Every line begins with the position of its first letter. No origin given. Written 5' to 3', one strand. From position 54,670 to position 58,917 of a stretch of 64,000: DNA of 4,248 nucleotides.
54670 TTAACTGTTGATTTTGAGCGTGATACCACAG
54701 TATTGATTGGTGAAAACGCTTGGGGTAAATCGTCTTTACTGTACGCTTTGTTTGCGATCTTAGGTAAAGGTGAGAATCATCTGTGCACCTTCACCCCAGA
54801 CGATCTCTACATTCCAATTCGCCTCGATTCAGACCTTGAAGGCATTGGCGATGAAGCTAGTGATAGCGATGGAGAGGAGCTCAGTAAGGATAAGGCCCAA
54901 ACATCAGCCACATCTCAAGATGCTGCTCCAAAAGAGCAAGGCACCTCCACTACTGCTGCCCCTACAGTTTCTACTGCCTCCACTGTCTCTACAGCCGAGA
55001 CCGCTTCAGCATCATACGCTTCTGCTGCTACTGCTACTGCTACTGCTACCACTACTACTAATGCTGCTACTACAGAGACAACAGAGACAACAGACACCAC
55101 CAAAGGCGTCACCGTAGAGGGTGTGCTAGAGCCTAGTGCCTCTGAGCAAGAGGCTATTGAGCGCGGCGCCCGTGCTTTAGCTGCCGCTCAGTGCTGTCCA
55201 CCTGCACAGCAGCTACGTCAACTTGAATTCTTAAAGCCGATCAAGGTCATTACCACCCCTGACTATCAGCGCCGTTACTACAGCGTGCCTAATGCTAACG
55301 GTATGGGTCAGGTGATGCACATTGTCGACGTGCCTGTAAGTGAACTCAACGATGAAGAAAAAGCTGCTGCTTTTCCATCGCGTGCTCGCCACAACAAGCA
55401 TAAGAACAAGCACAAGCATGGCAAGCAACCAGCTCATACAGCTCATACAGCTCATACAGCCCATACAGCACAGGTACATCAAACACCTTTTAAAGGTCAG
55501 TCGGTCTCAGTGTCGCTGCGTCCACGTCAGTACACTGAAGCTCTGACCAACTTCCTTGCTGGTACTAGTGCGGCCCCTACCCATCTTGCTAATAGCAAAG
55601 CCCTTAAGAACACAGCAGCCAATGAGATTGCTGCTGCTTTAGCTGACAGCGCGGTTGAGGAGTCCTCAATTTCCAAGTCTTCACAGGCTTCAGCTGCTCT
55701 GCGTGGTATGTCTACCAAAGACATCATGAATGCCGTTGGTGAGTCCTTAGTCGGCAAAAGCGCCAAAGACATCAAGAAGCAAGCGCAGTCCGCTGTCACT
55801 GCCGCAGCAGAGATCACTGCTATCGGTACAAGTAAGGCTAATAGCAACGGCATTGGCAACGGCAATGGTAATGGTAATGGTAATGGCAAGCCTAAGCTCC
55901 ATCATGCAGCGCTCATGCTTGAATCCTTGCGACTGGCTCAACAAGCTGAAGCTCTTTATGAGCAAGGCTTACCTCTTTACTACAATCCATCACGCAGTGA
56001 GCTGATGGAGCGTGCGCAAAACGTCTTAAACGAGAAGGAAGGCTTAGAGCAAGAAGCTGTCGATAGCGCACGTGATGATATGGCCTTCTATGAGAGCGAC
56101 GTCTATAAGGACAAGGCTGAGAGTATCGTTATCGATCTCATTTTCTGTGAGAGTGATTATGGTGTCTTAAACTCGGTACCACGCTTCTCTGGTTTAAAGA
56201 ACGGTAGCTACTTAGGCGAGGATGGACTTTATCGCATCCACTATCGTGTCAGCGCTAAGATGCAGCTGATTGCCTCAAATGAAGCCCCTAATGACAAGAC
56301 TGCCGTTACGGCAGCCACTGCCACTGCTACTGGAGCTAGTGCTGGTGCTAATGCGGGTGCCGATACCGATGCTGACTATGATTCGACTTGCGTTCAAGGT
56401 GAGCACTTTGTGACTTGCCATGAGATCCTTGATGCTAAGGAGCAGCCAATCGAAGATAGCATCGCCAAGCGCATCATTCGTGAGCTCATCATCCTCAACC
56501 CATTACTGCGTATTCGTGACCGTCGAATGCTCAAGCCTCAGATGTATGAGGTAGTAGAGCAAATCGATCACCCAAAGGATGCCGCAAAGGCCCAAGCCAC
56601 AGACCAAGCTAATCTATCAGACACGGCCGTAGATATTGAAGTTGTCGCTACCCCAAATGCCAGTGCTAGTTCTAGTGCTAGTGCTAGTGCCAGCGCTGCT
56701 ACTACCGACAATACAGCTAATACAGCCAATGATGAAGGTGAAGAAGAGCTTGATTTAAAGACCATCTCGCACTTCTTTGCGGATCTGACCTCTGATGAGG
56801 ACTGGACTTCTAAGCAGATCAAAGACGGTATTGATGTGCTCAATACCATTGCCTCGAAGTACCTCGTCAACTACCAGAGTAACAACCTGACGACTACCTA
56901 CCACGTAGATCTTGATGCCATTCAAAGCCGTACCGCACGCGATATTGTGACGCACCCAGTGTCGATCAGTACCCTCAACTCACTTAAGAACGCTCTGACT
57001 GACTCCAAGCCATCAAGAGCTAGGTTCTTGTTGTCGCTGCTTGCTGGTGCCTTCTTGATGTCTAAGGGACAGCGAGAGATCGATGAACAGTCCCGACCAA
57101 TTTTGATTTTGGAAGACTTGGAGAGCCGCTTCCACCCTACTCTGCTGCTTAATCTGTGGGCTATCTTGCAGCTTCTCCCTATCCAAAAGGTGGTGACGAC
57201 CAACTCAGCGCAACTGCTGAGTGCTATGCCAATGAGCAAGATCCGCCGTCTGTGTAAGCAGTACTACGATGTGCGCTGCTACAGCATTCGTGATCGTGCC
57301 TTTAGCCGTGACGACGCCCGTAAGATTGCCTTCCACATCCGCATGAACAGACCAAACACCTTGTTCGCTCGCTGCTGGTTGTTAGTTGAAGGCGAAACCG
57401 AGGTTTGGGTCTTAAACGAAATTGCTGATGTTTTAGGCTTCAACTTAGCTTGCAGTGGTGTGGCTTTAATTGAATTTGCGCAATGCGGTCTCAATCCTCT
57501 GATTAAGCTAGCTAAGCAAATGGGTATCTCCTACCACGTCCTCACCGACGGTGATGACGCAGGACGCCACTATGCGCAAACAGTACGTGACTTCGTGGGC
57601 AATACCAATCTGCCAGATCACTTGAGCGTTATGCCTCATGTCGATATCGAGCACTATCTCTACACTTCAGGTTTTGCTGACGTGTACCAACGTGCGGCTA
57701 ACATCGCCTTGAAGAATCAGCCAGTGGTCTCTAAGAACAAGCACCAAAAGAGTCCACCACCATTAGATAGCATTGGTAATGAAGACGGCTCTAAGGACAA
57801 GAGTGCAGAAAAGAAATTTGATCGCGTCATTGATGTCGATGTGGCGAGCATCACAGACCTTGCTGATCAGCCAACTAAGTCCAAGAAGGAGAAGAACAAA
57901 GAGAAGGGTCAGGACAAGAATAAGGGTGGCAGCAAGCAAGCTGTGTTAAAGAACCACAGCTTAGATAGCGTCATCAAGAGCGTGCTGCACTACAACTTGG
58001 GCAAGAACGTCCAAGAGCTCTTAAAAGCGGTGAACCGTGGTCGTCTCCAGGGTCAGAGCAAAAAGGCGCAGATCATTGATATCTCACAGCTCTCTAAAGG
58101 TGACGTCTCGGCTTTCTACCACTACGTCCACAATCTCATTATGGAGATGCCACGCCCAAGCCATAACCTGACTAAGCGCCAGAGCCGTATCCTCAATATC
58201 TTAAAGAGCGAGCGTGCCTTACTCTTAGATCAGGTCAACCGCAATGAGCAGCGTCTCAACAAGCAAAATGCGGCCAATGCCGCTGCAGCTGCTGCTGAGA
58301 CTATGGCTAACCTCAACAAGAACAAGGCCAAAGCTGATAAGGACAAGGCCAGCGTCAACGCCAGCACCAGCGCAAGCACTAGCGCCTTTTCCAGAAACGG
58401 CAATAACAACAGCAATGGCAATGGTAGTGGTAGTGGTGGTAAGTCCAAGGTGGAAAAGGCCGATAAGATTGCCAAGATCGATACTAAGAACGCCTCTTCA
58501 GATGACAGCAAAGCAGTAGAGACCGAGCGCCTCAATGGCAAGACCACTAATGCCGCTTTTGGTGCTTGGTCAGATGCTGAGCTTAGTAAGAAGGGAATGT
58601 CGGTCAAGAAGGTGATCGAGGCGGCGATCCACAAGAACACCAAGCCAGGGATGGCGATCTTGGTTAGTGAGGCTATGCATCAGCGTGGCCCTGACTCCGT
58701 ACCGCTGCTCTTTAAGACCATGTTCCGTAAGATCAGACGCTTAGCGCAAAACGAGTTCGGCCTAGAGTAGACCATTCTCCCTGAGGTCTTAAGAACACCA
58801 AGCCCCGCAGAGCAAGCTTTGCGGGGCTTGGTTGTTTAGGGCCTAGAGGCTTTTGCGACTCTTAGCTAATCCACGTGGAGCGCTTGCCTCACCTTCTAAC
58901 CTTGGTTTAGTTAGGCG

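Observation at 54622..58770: YbjD/OLD-family nuclease homologue expanded about 2.5-fold by insertions between conserved blocks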

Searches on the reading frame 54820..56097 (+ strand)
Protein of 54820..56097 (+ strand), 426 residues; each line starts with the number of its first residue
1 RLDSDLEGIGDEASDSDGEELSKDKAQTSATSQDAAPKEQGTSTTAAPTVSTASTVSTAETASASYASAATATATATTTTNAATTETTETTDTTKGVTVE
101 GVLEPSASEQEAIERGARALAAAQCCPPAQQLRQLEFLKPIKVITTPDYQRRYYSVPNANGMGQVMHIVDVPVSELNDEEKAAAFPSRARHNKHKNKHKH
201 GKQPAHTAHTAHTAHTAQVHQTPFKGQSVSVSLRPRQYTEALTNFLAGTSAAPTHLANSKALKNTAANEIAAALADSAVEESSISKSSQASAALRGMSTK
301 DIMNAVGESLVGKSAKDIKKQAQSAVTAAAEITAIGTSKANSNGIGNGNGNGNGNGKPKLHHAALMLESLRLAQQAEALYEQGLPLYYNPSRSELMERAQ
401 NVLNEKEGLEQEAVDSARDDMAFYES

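Call 25: search_protein_families(library=pfam, proteins=[window:54820-56097:+], max_evalue=1)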
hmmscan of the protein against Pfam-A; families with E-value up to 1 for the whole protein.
window:54820-56097:+ (426 aa): 0 families

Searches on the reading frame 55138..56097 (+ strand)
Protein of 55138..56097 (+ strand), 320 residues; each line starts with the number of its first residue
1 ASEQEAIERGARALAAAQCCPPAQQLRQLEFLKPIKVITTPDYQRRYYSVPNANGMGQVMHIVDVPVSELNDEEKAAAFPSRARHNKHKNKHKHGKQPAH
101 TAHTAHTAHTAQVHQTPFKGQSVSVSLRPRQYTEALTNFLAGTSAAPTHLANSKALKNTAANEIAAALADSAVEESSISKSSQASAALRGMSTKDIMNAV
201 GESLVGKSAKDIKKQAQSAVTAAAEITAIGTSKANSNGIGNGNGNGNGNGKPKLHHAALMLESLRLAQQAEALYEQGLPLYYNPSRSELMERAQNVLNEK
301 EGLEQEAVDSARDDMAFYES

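Call 68: search_solved_structures(query=window:55138-56097:+, max_evalue=1)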
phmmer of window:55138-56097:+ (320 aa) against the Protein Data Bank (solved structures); distinct sequences matched with E-value up to 1: 2.
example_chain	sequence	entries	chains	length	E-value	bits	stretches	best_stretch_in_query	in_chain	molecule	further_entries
8f3x_A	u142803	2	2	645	0.29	14.2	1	191-252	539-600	Penicillin binding protein 5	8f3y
6trp_A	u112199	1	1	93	0.56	13.3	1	210-264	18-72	Peptide synthetase XpsB,Peptide synthetase XpsB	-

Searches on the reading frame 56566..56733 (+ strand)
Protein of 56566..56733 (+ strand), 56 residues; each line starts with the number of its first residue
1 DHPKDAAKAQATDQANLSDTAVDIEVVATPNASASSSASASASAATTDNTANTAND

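Call 25: search_protein_families(library=pfam, proteins=[window:56566-56733:+], max_evalue=1)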
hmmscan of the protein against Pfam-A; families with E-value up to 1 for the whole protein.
window:56566-56733:+ (56 aa): 1 family
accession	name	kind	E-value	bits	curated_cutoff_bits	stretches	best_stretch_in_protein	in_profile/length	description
PF14804.11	Jag_N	-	0.1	13.5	25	1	5-31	7-33/50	Jag N-terminus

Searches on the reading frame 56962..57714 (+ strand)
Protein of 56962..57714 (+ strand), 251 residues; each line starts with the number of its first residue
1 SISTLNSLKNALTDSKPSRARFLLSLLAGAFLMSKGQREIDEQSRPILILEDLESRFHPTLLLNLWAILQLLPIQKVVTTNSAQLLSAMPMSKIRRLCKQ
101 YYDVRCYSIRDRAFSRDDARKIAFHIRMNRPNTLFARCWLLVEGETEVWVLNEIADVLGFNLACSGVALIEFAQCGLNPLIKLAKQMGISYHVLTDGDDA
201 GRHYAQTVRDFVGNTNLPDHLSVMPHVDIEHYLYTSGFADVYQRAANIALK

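Call 26: find_homologous_proteins(query=window:56962-57714:+, max_evalue=1e-10)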
Query window:56962-57714:+ (251 aa): 159 proteins with E <= 1e-10 among 958 candidates; the best 120 are listed.
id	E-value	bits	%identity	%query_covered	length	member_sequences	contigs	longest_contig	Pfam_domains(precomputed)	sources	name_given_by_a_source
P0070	3.2e-84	300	52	98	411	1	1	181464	PF20469.5,PF11398.15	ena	-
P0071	1.5e-83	298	53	96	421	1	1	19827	PF20469.5,PF11398.15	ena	-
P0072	2.6e-80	287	54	91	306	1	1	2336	PF20469.5,PF11398.15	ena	-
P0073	1.4e-74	269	51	90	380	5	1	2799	PF20469.5,PF11398.15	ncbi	ncbi:MAG: DUF2813 domain-containing protein, partial [Aeromonas sobria]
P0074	1.0e-68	249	45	89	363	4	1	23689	PF20469.5,PF11398.15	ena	-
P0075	4.9e-68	247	45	97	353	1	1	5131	PF20469.5,PF11398.15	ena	-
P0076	1.2e-67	246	48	95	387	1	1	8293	PF20469.5,PF11398.15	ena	-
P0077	2.2e-67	245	48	95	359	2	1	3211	PF20469.5,PF11398.15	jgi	-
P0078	2.3e-67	245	48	94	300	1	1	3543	PF20469.5,PF11398.15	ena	-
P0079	5.3e-67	244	48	91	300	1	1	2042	PF20469.5,PF11398.15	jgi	-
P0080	1.1e-66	243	46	98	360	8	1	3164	PF20469.5,PF11398.15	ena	-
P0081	2.9e-66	241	47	95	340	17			PF20469.5,PF11398.15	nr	nr:ATP-dependent endonuclease [Cronobacter sakazakii] EIZ3687013.1 ATP-dependent endonuclease [Crono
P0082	4.3e-66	241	44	98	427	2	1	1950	PF20469.5,PF11398.15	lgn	-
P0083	3.0e-65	238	47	98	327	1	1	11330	PF20469.5,PF11398.15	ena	-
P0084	3.5e-65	238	45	98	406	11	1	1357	PF20469.5,PF11398.15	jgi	jgi:putative ATP-dependent endonuclease of OLD family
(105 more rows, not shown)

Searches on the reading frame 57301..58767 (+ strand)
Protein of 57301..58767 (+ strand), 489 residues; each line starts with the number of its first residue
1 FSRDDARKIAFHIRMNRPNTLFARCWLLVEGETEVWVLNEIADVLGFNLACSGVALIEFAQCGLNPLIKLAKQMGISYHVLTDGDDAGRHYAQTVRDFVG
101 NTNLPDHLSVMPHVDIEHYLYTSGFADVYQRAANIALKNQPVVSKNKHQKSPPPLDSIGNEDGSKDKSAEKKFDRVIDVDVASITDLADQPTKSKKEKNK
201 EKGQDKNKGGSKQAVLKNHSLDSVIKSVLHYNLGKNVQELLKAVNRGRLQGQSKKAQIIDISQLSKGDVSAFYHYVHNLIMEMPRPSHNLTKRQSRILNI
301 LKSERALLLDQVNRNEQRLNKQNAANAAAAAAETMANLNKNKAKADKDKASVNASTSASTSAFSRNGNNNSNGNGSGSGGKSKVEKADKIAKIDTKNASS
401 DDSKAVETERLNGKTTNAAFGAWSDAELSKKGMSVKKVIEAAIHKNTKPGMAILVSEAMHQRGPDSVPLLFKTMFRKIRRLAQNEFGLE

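Call 38: predict_structure(alignment_id=A4)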
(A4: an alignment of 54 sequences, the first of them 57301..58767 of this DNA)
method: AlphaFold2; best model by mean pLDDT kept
length: 489 residues; sequences in the alignment: 54
mean_pLDDT: 78.4   pTM: 0.52
mean pLDDT of the five models: 78.4, 76.5, 76.2, 75.8, 75.6
residues with pLDDT >= 90: 291; 70-90: 62; 50-70: 17; < 50: 119
segments of 3 or more residues with pLDDT < 50: 142-210, 353-398, 486-489
pLDDT, mean of each block of 10 residues (from residue 1): 83 74 94 93 96 94 92 95 96 97 95 96 98 91 47 40 37 34 33 31 37 82 94 89 89 89 95 97 93 96 95 93 93 92 73 42 37 36 42 45 83 93 96 97 96 96 95 96 64
secondary structure, 60 per line:
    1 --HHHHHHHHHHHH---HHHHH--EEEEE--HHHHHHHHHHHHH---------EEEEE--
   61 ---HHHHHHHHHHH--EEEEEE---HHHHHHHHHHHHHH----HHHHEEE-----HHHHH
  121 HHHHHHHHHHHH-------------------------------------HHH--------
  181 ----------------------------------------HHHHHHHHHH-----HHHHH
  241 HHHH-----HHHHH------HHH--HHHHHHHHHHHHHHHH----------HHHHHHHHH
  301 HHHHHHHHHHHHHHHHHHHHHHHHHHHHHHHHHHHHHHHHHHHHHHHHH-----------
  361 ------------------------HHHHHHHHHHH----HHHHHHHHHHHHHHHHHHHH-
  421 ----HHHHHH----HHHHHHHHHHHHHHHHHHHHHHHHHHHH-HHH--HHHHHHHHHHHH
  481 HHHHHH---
elements in order: H3-14 H18-22 E25-29 H32-44 E54-58 H64-74 E77-82 H86-99 H104-107 E108-110 H116-132 H221-230 H236-244 H250-254 H266-281 H292-349 H385-395 H400-419 H425-430 H435-462 H469-486
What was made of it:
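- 57715..57930 (+): Insert I4, linker Lc (aa 1039-1110). Rich in K/S/D, disordered. pLDDT 31-47 (call 38).
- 57931..58350 (+): Insert I4, module M3 (aa 1111-1250). An orphan helical domain that ends in a helix of about 58 residues. pLDDT 82-97 (call 38).
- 58351..58497 (+): Insert I4, linker Ld (aa 1251-1299). Rich in N/G/S/K, disordered. pLDDT 36-45 (call 38).
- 58498..58590 (+): Insert I4, module M4 (aa 1300-1330; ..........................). Helices continuous with the core C-terminal bundle. pLDDT above 90 (call 38).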

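Call 42: fold_search(model_id=the predicted structure, library=pdb)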
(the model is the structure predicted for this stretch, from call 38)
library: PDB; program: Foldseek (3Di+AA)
matches with E <= 10: 227; with E <= 0.001: 3
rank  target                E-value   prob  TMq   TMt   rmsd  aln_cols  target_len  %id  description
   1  6njw                  3.7e-04  1.00  0.21  0.47   3.3       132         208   21  C-terminal region of the Xanthomonas campestris pv. campestris OLD protein phased with platinum (released 2019-08-07)
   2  6nk8_A                6.9e-04  1.00  0.21  0.49   4.6       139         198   19  C-terminal region of the Burkholderia pseudomallei OLD protein (released 2019-08-07)
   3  6njx                  7.2e-04  1.00  0.21  0.47   3.3       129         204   22  C-terminal region of the Xanthomonas campestris pv. campestris OLD protein phased with mercury (released 2019-08-07)
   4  6nk8_B                1.1e-03  1.00  0.21  0.48   4.6       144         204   20  C-terminal region of the Burkholderia pseudomallei OLD protein (released 2019-08-07)
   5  6njv                  5.3e-03  1.00  0.21  0.47   3.3       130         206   22  C-terminal region of the Xanthomonas campestris pv. campestris OLD protein phased with iodine (released 2019-08-07)
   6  8j4t_A                1.5e-02  1.00  0.18  0.19   6.3       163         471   15  GajA-GajB complex (released 2024-02-21)
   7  8x5i_B                1.7e-02  1.00  0.18  0.16   7.3       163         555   15  Structure of ATP/Mg2+ bound Gabija GajA (released 2024-02-28)
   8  8x5i_C                1.8e-02  1.00  0.18  0.19   6.7       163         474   15  Structure of ATP/Mg2+ bound Gabija GajA (released 2024-02-28)
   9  8x5i_A                2.0e-02  1.00  0.17  0.17   7.8       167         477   15  Structure of ATP/Mg2+ bound Gabija GajA (released 2024-02-28)
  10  8sm3_A                2.3e-02  1.00  0.17  0.15   7.7       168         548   15  Structure of Bacillus cereus VD045 Gabija GajA-GajB Complex (released 2023-11-22)
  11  8jq9_A                2.5e-02  1.00  0.17  0.18   6.7       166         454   16  Structure of Gabija GajA (released 2024-02-28)
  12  8wy5_A                2.5e-02  1.00  0.18  0.19   8.6       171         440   16  Structure of Gabija GajA in complex with DNA (released 2024-02-28)
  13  8tk0_A                3.0e-02  1.00  0.16  0.17   7.8       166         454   16  Structure of Gabija AB complex (released 2024-04-24)
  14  8x5i_D                3.5e-02  1.00  0.18  0.16   6.4       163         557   16  Structure of ATP/Mg2+ bound Gabija GajA (released 2024-02-28)
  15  8wy4_A                4.4e-02  1.00  0.16  0.17   7.2       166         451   15  GajA tetramer with ATP (released 2024-02-28)
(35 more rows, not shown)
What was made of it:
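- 57361..57714 (+): Toprim nuclease domain (aa 921-1038), with EGETE at 57388-57402 and DGD at 57547-57555. Foldseek hits to the OLD C-terminal regions 6njw and 6nk8 (call 42).
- On OLD family (ATPase + Toprim nucleases): Foldseek matches the OLD C-terminal regions 6njw and 6nk8 (call 42).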

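Call 72: fold_search(model_id=the predicted structure, library=viral)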
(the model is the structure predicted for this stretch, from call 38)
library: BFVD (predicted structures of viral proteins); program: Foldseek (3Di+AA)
matches with E <= 10: 79; with E <= 0.001: 0
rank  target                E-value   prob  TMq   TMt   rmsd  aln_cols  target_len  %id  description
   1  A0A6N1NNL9            1.6e-01  0.23  0.14  0.11  32.1       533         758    9  Endonuclease/exonuclease/phosphatase domain-containing protein [Tupanvirus deep ocean]
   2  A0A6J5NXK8            6.6e-01  0.30  0.14  0.18  24.0       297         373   13  Uncharacterized protein (Fragment) [uncultured Caudovirales phage]
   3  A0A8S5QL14            7.8e-01  0.10  0.10  0.09  43.7       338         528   13  Uncharacterized protein [CrAss-like virus sp. ctYsL76]
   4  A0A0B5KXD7            8.5e-01  0.20  0.13  0.15  29.5       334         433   15  ORF2 [Sanxia water strider virus 4]
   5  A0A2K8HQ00            9.8e-01  0.63  0.12  0.38   6.2       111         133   14  Toprim domain-containing protein [Bacteriophage T5-like cott162]
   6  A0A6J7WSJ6            1.1e+00  0.21  0.10  0.07  32.0       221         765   12  PA14 domain containing protein [uncultured Caudovirales phage]
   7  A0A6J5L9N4            1.3e+00  0.09  0.10  0.10  38.9       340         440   10  BaeS Signal transduction histidine kinase [uncultured Caudovirales phage]
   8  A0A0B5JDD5            1.3e+00  0.04  0.10  0.09  33.9       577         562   12  Uncharacterized protein [Pandoravirus inopinatum]
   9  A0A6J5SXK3            1.4e+00  0.18  0.11  0.22  17.9       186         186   14  Uncharacterized protein [uncultured Caudovirales phage]
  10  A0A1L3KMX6            1.7e+00  0.06  0.10  0.10  30.9       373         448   12  Uncharacterized protein [Hubei diptera virus 11]
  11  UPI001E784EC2         1.9e+00  0.60  0.12  0.40   4.6        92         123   18  (no name look-up for this kind of identifier)
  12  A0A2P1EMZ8            2.1e+00  0.18  0.09  0.18   7.8        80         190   16  Uncharacterized protein [Moumouvirus australiensis]
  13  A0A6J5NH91            2.1e+00  0.10  0.10  0.07  28.9       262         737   14  Uncharacterized protein [uncultured Caudovirales phage]
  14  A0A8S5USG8            2.1e+00  0.09  0.08  0.19  23.0       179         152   11  Uncharacterized protein [Myoviridae sp. ctijX18]
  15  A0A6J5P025            2.5e+00  0.57  0.15  0.42   5.1       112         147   16  Uncharacterized protein [uncultured Caudovirales phage]
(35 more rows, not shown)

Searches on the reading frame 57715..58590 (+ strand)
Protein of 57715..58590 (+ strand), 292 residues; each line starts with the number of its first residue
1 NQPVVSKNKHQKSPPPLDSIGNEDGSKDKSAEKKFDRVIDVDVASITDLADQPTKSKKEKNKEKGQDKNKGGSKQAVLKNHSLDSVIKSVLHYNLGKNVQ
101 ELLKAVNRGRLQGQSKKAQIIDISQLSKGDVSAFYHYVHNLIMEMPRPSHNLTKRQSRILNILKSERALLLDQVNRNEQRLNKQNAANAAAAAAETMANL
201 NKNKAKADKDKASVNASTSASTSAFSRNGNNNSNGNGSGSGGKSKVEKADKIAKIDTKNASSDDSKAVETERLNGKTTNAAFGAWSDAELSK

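Call 25: search_protein_families(library=pfam, proteins=[window:57715-58590:+], max_evalue=1)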
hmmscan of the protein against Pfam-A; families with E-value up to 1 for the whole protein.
window:57715-58590:+ (292 aa): 1 family
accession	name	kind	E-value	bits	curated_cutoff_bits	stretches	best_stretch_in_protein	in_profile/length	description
PF11778.13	SID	-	0.029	14.9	25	1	110-186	21-97/135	Septation initiation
